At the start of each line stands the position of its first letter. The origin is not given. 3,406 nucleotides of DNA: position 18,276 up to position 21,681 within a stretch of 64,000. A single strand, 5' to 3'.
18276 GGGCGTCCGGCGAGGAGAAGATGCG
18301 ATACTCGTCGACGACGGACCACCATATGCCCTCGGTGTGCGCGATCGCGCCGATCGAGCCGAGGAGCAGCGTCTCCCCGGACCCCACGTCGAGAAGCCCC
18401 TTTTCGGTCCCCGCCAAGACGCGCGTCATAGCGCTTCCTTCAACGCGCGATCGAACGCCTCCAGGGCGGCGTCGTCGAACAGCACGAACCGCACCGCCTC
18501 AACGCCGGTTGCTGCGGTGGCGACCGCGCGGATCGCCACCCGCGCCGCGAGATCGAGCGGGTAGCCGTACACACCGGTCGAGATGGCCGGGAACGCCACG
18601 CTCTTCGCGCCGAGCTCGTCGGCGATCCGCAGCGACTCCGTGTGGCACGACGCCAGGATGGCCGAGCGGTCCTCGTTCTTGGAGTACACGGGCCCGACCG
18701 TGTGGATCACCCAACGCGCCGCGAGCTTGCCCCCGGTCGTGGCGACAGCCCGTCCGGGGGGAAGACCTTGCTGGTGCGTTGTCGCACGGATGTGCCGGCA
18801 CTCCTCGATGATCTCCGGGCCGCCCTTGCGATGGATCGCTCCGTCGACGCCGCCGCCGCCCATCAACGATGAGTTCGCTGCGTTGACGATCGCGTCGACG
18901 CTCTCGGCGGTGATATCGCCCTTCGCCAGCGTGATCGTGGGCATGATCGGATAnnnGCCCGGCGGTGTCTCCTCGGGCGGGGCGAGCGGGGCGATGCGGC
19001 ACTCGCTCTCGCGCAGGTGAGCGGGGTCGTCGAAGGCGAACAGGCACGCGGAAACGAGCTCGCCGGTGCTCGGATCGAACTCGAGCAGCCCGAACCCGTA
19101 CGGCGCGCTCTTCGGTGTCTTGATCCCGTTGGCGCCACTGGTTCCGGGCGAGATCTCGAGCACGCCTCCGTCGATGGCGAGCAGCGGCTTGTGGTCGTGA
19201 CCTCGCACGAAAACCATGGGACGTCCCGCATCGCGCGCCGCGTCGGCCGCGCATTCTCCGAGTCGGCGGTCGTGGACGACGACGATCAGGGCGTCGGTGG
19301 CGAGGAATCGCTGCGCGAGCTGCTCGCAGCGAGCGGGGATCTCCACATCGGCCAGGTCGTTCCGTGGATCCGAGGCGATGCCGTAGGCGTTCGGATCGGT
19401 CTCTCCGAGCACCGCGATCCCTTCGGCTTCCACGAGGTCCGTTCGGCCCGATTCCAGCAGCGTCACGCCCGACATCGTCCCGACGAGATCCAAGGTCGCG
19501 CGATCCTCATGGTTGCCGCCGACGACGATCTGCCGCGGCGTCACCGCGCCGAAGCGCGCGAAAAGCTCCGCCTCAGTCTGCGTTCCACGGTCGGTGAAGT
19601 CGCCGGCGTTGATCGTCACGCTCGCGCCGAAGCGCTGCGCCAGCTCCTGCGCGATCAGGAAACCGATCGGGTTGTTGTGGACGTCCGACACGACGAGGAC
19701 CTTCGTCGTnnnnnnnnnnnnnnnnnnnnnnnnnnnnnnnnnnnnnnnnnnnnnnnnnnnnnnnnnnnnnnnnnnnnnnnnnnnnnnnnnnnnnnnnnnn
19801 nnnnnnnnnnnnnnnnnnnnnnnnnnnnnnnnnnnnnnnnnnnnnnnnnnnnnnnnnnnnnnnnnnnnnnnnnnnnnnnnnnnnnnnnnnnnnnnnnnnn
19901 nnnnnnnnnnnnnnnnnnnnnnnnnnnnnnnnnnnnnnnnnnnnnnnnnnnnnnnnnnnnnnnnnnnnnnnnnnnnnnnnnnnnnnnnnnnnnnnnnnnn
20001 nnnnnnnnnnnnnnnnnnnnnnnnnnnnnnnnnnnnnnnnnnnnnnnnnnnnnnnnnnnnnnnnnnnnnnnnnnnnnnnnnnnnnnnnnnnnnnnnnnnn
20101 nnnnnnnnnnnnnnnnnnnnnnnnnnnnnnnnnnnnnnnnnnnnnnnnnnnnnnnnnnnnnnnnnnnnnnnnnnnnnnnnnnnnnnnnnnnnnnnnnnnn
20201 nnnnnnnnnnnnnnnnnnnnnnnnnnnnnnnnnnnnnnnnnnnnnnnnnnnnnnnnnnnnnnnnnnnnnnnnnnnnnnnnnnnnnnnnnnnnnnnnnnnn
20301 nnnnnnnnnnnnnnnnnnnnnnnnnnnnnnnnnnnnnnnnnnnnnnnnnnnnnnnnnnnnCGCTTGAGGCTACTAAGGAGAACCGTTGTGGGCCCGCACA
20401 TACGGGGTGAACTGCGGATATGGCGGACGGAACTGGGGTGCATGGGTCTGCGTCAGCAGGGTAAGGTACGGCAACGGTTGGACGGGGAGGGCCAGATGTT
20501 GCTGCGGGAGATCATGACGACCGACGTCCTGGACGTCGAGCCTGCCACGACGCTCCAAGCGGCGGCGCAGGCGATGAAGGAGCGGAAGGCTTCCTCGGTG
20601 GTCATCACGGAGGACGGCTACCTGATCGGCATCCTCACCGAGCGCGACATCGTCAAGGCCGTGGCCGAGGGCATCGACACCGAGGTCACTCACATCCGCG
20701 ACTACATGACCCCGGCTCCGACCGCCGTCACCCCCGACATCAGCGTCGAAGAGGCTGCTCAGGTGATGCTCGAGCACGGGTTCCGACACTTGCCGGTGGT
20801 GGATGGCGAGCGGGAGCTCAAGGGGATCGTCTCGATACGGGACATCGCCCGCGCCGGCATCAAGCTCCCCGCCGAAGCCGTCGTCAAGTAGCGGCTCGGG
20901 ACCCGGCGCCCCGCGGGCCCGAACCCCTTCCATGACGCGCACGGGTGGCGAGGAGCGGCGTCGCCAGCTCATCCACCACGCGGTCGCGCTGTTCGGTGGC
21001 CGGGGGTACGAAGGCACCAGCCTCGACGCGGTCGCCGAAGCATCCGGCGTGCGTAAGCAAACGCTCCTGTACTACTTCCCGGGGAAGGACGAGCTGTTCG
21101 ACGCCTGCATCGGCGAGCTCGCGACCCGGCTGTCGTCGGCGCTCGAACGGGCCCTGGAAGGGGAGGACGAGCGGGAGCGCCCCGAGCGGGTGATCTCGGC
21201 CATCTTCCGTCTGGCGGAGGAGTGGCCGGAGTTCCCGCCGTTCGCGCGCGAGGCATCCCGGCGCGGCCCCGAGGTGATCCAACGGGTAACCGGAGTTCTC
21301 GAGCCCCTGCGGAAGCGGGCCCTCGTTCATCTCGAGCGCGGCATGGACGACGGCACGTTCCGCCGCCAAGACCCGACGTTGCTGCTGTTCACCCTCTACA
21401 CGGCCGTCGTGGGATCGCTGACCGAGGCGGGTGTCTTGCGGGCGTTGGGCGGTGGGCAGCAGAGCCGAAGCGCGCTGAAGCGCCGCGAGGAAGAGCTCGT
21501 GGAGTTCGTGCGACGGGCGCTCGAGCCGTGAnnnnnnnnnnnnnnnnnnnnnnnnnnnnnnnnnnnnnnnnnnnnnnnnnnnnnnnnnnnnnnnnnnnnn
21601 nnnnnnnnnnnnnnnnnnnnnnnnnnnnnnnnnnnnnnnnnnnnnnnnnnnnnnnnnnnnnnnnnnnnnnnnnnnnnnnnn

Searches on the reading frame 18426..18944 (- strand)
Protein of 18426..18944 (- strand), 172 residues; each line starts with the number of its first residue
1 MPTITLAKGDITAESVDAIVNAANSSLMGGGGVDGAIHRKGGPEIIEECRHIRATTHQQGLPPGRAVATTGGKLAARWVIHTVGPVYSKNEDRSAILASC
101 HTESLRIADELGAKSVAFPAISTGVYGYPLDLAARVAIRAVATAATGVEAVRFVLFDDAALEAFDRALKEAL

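Call 3: search_protein_families(library=pfam, proteins=[window:18426-18944:-], max_evalue=0.01)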
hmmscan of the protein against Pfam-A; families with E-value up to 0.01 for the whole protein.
window:18426-18944:- (172 aa): 1 family
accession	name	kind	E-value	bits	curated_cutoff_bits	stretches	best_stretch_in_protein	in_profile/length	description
PF01661.27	Macro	-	6.2e-42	142.7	22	1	20-137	1-118/118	Macro domain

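Call 4: search_protein_families(library=ncbifam, proteins=[window:18426-18944:-], max_evalue=0.01)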
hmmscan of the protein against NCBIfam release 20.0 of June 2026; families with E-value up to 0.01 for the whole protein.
window:18426-18944:- (172 aa): 11 families
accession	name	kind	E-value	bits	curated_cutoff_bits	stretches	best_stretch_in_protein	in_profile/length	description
NF001664.0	PRK00431.1-6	equivalog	1.5e-79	265.3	200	1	2-170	2-171/173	O-acetyl-ADP-ribose deacetylase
NF001663.0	PRK00431.1-4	equivalog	1.2e-53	181.7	285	1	3-168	8-175/180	ADP-ribose-binding protein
NF001660.0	PRK00431.1-1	equivalog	7e-50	169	271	1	4-169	5-172/177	O-acetyl-ADP-ribose deacetylase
NF001661.0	PRK00431.1-2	equivalog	9.9e-45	152.6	291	1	4-169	3-172/179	O-acetyl-ADP-ribose deacetylase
NF001667.0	PRK00431.2-3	equivalog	8.3e-40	136.4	252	1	4-171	10-176/182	ADP-ribose-binding protein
NF001668.0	PRK00431.2-4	equivalog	1.6e-36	125.6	278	1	4-170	51-214/220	ADP-ribose-binding protein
NF003163.0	PRK04143.1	equivalog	5.8e-34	117.7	272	1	3-170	84-262/265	protein-ADP-ribose hydrolase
NF001665.0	PRK00431.2-1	equivalog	1.4e-31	109.4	315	1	4-166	10-169/177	ADP-ribose-binding protein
NF009880.0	PRK13341.1-1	equivalog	4.7e-31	107.8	891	1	4-153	429-582/599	AAA family ATPase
NF001662.0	PRK00431.1-3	equivalog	8.4e-25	87.7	215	1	3-168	4-181/185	[protein ADP-ribosylglutamate] hydrolase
NF001666.0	PRK00431.2-2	equivalog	3.5e-19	69.3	246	1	4-167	3-161/164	ADP-ribose-binding protein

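Call 30: search_solved_structures(query=window:18426-18944:-, max_evalue=1e-10, show_alignments=1)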
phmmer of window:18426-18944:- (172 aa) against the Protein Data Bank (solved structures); distinct sequences matched with E-value up to 1e-10: 49.
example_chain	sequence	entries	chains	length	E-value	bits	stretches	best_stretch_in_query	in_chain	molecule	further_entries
5cb3_A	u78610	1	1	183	1.2e-39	138.7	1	4-169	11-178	O-acetyl-ADP-ribose deacetylase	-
1spv_A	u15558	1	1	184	1.2e-39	138.6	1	4-169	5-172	putative polyprotein/phosphatase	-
5l9k_A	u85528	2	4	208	7.7e-39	136.1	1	3-169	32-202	MACROD-TYPE MACRODOMAIN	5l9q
5fud_A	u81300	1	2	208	7.8e-39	136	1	3-169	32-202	O-ACETYL-ADP-RIBOSE DEACETYLASE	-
5cms_R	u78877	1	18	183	2.4e-38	134.4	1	4-169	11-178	O-acetyl-ADP-ribose deacetylase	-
5lbp_A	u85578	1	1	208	1e-37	132.4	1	3-169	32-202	MacroD-type macrodomain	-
5lcc_A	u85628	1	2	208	1e-37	132.4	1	3-169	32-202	MACROD-TYPE MACRODOMAIN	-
5lau_A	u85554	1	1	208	1.4e-37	131.9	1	3-169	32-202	MacroD-type macrodomain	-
5cb5_R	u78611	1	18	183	2.5e-37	131.2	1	4-169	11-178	O-acetyl-ADP-ribose deacetylase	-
9w48_A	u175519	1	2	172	1.7e-36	128.4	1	4-169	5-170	Macro domain-containing protein DR_2288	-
4iqy_A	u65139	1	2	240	3.7e-34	120.8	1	4-142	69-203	O-acetyl-ADP-ribose deacetylase MACROD2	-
6y4y_A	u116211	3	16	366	9.3e-34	119.5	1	4-142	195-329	Thioredoxin 1,ADP-ribose glycohydrolase MACROD2 | ADP-ribose glycohydrolase MACROD2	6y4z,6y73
2x47_A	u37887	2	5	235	1.2e-33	119.2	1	4-139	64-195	MACRO DOMAIN-CONTAINING PROTEIN 1 | ADP-ribose glycohydrolase MACROD1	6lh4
3vfq_A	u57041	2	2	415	1.3e-32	115.8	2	5-141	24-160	Poly [ADP-ribose] polymerase 14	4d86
5fsu_A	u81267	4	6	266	2e-27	98.9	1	4-139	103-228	MACRODOMAIN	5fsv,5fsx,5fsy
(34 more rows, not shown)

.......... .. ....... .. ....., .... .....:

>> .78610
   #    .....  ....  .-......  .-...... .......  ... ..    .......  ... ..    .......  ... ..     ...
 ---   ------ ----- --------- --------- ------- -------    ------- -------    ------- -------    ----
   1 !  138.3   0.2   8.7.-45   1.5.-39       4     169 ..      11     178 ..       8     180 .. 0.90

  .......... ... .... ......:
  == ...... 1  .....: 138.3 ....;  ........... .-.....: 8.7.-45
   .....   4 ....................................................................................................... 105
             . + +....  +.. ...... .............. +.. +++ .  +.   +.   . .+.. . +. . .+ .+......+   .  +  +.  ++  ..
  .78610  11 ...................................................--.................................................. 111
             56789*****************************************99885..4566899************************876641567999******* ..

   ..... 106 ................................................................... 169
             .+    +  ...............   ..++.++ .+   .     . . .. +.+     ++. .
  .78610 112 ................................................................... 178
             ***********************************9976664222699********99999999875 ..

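Call 39: find_homologous_proteins(query=window:18426-18944:-)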
Query window:18426-18944:- (172 aa): 8000 proteins with E <= 0.001 among 8000 candidates; the best 120 are listed.
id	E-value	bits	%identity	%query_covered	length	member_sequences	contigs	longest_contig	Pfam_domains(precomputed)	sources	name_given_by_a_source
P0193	7.0e-101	352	97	100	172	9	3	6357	PF01661.28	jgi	jgi:O-acetyl-ADP-ribose deacetylase (regulator of RNase III)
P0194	2.8e-98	344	94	100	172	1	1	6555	PF01661.28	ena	-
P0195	2.9e-97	341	92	100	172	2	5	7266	PF01661.28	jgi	jgi:O-acetyl-ADP-ribose deacetylase (regulator of RNase III)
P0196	6.5e-97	340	91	100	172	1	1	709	PF01661.28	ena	-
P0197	1.8e-96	338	92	99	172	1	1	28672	PF01661.28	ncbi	ncbi:MAG: O-acetyl-ADP-ribose deacetylase [Actinomycetota bacterium]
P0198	8.7e-95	333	92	100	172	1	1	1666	PF01661.28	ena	-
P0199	2.0e-93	328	90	100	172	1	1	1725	PF01661.28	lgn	-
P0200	4.1e-93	327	89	99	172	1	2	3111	PF01661.28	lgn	-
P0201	2.6e-89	315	87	99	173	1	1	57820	PF01661.28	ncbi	-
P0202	3.7e-88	311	84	99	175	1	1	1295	PF01661.28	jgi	jgi:O-acetyl-ADP-ribose deacetylase (regulator of RNase III)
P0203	2.2e-87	309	84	98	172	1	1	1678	PF01661.28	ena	-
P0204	4.8e-87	307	83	100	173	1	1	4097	PF01661.28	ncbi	ncbi:MAG: O-acetyl-ADP-ribose deacetylase [Actinomycetota bacterium]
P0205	8.5e-87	307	85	99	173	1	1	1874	PF01661.28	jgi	jgi:O-acetyl-ADP-ribose deacetylase (regulator of RNase III)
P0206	1.3e-86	306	84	99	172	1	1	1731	PF01661.28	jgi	jgi:O-acetyl-ADP-ribose deacetylase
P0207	1.7e-86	306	84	99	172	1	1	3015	PF01661.28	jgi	jgi:O-acetyl-ADP-ribose deacetylase (regulator of RNase III)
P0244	5.8e-81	288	81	98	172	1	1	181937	PF01661.28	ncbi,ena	-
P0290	1.4e-77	277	76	98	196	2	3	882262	PF01661.28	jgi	jgi:O-acetyl-ADP-ribose deacetylase (regulator of RNase III)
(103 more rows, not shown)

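Call 40: find_encoding_contigs(protein=P0244, flank=5000, max_places=1)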
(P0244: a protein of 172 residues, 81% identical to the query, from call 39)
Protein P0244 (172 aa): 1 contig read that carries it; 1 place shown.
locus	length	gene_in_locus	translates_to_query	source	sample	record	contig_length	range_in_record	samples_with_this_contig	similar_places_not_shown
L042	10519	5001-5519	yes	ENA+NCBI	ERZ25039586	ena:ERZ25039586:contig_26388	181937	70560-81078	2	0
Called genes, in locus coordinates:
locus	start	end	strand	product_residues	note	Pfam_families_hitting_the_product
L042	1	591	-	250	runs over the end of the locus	PF00005:ABC_tran, PF02463:SMC_N (faint), PF13304:AAA_21 (faint)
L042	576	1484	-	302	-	PF01297:ZnuA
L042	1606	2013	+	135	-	PF01641:SelR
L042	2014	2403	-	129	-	PF11255:DUF3054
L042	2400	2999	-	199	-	PF00440:TetR_N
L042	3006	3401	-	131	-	PF00571:CBS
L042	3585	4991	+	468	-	PF00149:Metallophos (weak), PF12850:Metallophos_2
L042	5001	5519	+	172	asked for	PF01661:Macro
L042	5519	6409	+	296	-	-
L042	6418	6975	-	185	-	-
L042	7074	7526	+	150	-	PF12844:HTH_19, PF13560:HTH_31, PF01381:HTH_3, PF13413:HTH_25 (faint)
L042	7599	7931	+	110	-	-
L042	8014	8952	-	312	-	PF03009:GDPD, PF13653:GDPD_2 (weak)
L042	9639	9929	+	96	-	PF00198:2-oxoacid_dh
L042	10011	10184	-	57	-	-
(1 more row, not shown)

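Call 41: find_encoding_contigs(protein=P0290, flank=5000, max_places=2)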
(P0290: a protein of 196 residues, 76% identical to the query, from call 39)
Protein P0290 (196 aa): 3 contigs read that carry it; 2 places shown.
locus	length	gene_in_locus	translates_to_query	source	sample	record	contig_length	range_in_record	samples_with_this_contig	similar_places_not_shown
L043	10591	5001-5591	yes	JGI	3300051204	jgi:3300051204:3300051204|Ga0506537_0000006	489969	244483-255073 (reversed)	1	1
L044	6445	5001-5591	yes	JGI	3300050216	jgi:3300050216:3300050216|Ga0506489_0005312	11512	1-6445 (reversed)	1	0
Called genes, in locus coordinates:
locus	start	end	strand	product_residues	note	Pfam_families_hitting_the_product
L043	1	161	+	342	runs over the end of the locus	PF01694:Rhomboid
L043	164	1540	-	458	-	PF02597:ThiS, PF15902:Sortilin-Vps10 (faint)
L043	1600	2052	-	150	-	PF00578:AhpC-TSA, PF08534:Redoxin, PF13905:Thioredoxin_8 (weak)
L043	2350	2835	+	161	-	PF13473:Cupredoxin_1, PF00127:Copper-bind (weak)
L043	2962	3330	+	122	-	-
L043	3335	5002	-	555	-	PF13360:PQQ_2 (weak), PF13570:Beta-prop_ACSF4, PF13360:PQQ_2 (weak)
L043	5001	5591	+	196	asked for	PF01661:Macro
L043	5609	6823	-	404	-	PF02036:SCP2, PF00561:Abhydrolase_1, PF12146:Hydrolase_4, PF12697:Abhydrolase_6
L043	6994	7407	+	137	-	PF08448:PAS_4 (faint)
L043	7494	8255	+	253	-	PF00753:Lactamase_B, PF12706:Lactamase_B_2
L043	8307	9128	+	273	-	PF00106:adh_short, PF13561:adh_short_C2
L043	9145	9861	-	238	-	PF02678:Pirin, PF07883:Cupin_2 (faint), PF17954:Pirin_C_2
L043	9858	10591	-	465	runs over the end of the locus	PF13559:DUF4129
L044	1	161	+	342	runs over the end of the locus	PF01694:Rhomboid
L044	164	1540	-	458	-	PF02597:ThiS, PF15902:Sortilin-Vps10 (faint)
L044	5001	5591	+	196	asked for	PF01661:Macro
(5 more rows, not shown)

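Call 56: search_protein_families(library=padloc, proteins=[window:18426-18944:-], max_evalue=0.01)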
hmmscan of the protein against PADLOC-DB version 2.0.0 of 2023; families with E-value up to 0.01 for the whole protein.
window:18426-18944:- (172 aa): 0 families

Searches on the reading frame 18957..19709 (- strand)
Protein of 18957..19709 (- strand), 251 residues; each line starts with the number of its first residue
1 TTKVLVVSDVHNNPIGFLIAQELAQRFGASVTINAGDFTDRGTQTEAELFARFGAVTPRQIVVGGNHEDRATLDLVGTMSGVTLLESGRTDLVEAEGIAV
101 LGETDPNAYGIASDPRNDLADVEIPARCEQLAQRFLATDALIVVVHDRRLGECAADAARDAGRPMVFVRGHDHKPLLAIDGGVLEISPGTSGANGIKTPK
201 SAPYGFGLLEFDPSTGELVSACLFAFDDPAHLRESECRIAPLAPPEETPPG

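Call 61: search_solved_structures(query=window:18957-19709:-, max_evalue=10)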
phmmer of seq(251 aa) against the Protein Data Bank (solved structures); distinct sequences matched with E-value up to 10: 1.
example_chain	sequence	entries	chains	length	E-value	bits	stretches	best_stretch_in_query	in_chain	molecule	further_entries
2odf_A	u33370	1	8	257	0.78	12.3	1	124-177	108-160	Hypothetical protein Atu2144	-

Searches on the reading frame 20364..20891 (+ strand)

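Call 3: search_protein_families(library=pfam, proteins=[window:20364-20891:+], max_evalue=0.01)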
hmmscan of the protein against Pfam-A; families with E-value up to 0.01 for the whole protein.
window:20364-20891:+ (175 aa): 1 family
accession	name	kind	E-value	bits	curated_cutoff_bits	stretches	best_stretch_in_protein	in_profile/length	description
PF00571.33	CBS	-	2.8e-33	114.5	24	2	111-164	1-54/57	CBS domain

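Call 4: search_protein_families(library=ncbifam, proteins=[window:20364-20891:+], max_evalue=0.01)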
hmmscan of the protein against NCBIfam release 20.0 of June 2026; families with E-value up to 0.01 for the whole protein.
window:20364-20891:+ (175 aa): 30 families (the best 25 are shown)
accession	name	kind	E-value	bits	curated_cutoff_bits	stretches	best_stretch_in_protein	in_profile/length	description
NF011443.0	PRK14869.1-5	equivalog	8.2e-15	54.2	335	2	108-168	68-128/546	putative manganese-dependent inorganic diphosphatase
TIGR01302.1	IMP_dehydrog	equivalog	3.9e-14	52.4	481.5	1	48-164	83-199/450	IMP dehydrogenase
NF008141.0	PRK10892.1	equivalog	6.3e-13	48.7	505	2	53-166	214-327/328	arabinose-5-phosphate isomerase KdsD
NF041552.1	TF_PrdR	equivalog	1.3e-12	46.9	795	1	44-162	5-122/577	sigma-54 dependent transcriptional regulator PrdR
TIGR00393.1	kpsF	subfamily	2.7e-12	46.8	203.7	1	48-156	158-267/268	KpsF/GutQ family sugar-phosphate isomerase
NF011440.0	PRK14869.1-2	equivalog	5.5e-12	45.1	746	2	104-167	62-125/541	putative manganese-dependent inorganic diphosphatase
NF053863.1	DS11_antiphage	equivalog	6.6e-12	45.2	260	1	119-166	85-132/305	CBS domain-containing anti-phage protein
NF038279.1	TF_CBS_SpxR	exception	7.7e-11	41.4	600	2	76-161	222-301/427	CBS-HotDog domain-containing transcription factor SpxR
NF053603.1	HhpR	exception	2.4e-10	40.1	520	2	111-162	224-275/282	CBS domain-containing high hydrostatic pressure regulator HhpR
NF002505.0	PRK01862.1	equivalog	2.5e-10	39.6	482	1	45-164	447-569/577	ClcB-like voltage-gated chloride channel protein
NF011442.0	PRK14869.1-4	equivalog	7.4e-10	37.9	400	1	111-166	72-127/543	putative manganese-dependent inorganic diphosphatase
NF011447.0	PRK14869.2-3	equivalog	9.1e-10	37.7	522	2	47-108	70-133/540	putative manganese-dependent inorganic diphosphatase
NF011449.0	PRK14869.2-5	equivalog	1.1e-09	37.9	411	1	107-164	65-123/451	putative manganese-dependent inorganic diphosphatase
NF005493.0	PRK07107.1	equivalog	1.2e-09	37.2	585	1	57-160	109-214/502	IMP dehydrogenase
NF011441.0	PRK14869.1-3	equivalog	1.3e-09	37.2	753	1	109-165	68-124/548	putative manganese-dependent inorganic diphosphatase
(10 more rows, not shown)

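Call 56: search_protein_families(library=padloc, proteins=[window:20364-20891:+], max_evalue=0.01)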
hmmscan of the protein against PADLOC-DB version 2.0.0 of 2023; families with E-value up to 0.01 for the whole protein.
window:20364-20891:+ (175 aa): 0 families

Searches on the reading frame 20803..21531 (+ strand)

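Call 3: search_protein_families(library=pfam, proteins=[window:20803-21531:+], max_evalue=0.01)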
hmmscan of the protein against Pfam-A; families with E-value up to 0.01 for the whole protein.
window:20803-21531:+ (242 aa): 2 families
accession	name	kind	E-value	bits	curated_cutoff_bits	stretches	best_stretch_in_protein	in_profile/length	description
PF00440.29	TetR_N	-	1.4e-14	54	24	1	56-102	1-47/47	Bacterial regulatory proteins, tetR family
PF17938.6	TetR_C_29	-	0.0083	16.7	26.2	0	128-236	6-119/119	Tetracyclin repressor-like, C-terminal domain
